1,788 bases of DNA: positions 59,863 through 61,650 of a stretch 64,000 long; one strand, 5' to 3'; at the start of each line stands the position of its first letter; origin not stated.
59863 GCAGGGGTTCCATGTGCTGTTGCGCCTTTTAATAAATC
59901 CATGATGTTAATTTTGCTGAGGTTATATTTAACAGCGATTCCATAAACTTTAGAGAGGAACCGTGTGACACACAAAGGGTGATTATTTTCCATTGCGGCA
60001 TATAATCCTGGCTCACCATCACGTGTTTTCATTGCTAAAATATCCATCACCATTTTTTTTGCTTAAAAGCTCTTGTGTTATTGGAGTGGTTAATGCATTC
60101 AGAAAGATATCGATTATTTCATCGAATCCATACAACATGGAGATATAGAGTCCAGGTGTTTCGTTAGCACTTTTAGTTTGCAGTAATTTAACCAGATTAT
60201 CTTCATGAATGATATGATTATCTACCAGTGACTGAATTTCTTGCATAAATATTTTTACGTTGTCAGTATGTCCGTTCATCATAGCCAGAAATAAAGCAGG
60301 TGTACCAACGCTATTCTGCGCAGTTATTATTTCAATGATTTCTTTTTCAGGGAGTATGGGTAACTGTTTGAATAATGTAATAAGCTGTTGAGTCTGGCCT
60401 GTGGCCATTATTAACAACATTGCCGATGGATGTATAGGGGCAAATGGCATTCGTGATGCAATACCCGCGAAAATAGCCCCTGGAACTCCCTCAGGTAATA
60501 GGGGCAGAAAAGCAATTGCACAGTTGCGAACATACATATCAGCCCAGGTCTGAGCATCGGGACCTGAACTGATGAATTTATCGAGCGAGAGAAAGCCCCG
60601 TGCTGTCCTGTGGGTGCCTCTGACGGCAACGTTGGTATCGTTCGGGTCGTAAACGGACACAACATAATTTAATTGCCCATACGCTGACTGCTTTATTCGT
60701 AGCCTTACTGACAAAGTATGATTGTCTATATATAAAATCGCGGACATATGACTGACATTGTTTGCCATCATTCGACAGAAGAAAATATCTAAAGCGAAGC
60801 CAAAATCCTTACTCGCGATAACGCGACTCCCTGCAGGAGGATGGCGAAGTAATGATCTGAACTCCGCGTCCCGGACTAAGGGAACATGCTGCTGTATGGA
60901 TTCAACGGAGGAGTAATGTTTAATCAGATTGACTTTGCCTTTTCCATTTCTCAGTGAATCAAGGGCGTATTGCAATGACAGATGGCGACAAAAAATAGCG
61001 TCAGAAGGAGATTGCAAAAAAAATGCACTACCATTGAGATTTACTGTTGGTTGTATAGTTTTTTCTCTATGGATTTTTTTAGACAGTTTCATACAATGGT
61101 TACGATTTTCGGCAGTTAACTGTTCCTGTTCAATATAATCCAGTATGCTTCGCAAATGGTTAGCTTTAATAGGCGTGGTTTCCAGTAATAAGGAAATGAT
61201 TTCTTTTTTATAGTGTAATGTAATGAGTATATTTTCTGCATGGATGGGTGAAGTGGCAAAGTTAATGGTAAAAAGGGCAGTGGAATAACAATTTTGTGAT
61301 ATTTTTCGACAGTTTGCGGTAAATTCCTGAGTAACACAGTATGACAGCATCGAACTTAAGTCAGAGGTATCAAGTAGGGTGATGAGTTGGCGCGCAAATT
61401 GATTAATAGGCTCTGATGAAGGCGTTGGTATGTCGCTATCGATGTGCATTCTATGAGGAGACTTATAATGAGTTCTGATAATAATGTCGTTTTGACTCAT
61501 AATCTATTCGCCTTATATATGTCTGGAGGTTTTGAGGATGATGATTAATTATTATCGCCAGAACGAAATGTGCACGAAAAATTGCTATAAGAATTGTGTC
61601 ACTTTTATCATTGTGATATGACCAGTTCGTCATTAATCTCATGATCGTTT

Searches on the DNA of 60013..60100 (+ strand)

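Call 37: search_dna_similar(query=window:60013-60100:+, collection=ecoli_genomes, mode=near, max_rows=40, rows=spread)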
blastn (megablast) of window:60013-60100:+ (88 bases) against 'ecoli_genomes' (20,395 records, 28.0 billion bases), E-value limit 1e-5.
Records with a match: 807; places in all: 808; records where one place covers at least 80% of the query: 806.
Genomes with a match: 807 of 5426; with a place that covers at least 80% of the query: 806. Places per genome that has any: lowest 1, median 1, highest 2. On chromosomes: 808 places; on plasmids: 0.
Best place of each record, by identity: >=99% 2; 95-99% 768; 90-95% 37.
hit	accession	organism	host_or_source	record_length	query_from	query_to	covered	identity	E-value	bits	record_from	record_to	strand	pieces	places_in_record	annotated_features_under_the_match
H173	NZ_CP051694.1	Escherichia coli strain SCU-313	Homo sapiens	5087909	1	88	100%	100.0%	9e-38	163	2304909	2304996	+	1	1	espL1: type III secretion system effector EspL1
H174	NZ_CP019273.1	Escherichia coli strain 13P477T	pig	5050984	1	88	100%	98.9%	2e-35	156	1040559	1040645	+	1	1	espL1: type III secretion system effector EspL1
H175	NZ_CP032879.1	Escherichia coli strain WCHEC000837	Homo sapiens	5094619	1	88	100%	98.9%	2e-35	156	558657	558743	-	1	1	espL1: type III secretion system effector EspL1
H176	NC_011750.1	Escherichia coli IAI39 strain IAI39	-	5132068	1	88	100%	98.9%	2e-35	156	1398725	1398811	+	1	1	espL1: type III secretion system effector EspL1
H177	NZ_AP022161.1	Escherichia coli strain WP5-S18-ESBL-08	-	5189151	1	88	100%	98.9%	2e-35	156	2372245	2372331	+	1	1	espL1: type III secretion system effector EspL1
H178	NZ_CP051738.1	Escherichia coli strain SCU-105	Homo sapiens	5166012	1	88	100%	98.9%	2e-35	156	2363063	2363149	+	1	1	espL1: type III secretion system effector EspL1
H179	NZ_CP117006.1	Escherichia coli strain MLI108K3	Homo sapiens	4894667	1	88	100%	98.9%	2e-35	156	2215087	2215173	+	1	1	espL1: type III secretion system effector EspL1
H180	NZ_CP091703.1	Escherichia coli strain KOr021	river water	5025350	1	88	100%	98.9%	2e-35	156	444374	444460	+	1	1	espL1: type III secretion system effector EspL1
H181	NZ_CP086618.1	Escherichia coli strain RIVM_C039227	Homo sapiens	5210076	1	88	100%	98.9%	2e-35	156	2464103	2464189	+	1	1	espL1: type III secretion system effector EspL1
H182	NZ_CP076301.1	Escherichia coli strain Survcare321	Homo sapiens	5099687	1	88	100%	98.9%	2e-35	156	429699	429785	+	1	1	espL1: type III secretion system effector EspL1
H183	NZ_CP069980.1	Escherichia coli strain FDAARGOS_1291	Homo sapiens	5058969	1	88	100%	98.9%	2e-35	156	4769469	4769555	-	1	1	espL1: type III secretion system effector EspL1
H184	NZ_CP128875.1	Escherichia coli strain TUM14771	Homo sapiens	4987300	1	88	100%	98.9%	2e-35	156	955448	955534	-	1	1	espL1: type III secretion system effector EspL1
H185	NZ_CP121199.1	Escherichia coli strain E50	bovine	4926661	1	88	100%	98.9%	2e-35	156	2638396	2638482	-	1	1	espL1: type III secretion system effector EspL1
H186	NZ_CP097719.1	Escherichia coli strain MS1679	Chicken lung (Gallus gallus)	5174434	1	88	100%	98.9%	2e-35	156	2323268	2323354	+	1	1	espL1: type III secretion system effector EspL1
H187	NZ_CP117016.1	Escherichia coli strain MLI121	Homo sapiens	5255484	1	88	100%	98.9%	2e-35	156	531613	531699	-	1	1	espL1: type III secretion system effector EspL1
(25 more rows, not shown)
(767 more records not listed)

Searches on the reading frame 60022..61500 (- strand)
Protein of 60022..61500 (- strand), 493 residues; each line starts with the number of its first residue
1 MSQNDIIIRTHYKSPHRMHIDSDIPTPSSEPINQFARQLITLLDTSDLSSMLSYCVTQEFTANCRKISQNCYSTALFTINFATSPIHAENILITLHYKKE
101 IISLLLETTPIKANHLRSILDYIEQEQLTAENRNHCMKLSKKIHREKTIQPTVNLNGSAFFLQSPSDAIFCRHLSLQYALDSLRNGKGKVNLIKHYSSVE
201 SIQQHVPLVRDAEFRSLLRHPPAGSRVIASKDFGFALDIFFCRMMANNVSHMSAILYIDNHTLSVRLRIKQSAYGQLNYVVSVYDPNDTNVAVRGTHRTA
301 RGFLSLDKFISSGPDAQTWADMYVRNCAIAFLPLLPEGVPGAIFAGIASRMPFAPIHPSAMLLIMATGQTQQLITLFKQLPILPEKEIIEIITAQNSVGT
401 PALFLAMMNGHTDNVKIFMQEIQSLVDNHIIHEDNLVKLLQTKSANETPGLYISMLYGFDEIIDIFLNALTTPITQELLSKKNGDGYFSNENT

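Call 48: find_encoding_contigs(protein=window:60022-61500:-, flank=3000, max_places=10)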
Protein window:60022-61500:- (493 aa): 5 contigs read that carry it; 3 places shown.
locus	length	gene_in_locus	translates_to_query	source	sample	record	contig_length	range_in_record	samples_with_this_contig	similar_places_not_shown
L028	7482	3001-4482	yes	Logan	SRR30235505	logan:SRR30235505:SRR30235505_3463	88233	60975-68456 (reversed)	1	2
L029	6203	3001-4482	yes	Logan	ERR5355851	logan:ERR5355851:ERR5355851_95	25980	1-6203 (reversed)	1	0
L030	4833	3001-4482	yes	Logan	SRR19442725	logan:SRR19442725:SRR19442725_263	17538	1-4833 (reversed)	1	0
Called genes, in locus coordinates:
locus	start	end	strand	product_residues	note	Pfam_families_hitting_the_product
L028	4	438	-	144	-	PF05198:IF3_N, PF00707:IF3_C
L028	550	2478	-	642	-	PF02824:TGS, PF07973:tRNA_SAD, PF00587:tRNA-synt_2b, PF03129:HGTP_anticodon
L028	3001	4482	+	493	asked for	PF07906:Toxin_15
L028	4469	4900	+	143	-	-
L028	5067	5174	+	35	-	PF28032:YniD-like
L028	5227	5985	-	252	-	PF04338:DUF481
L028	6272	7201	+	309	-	PF00294:PfkB, PF08543:Phos_pyr_kin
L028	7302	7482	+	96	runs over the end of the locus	PF11080:GhoS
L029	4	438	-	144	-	PF05198:IF3_N, PF00707:IF3_C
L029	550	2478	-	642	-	PF02824:TGS, PF07973:tRNA_SAD, PF00587:tRNA-synt_2b, PF03129:HGTP_anticodon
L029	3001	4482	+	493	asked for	PF07906:Toxin_15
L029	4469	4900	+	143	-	-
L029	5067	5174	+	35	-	PF28032:YniD-like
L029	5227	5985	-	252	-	PF04338:DUF481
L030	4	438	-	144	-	PF05198:IF3_N, PF00707:IF3_C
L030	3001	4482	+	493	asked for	PF07906:Toxin_15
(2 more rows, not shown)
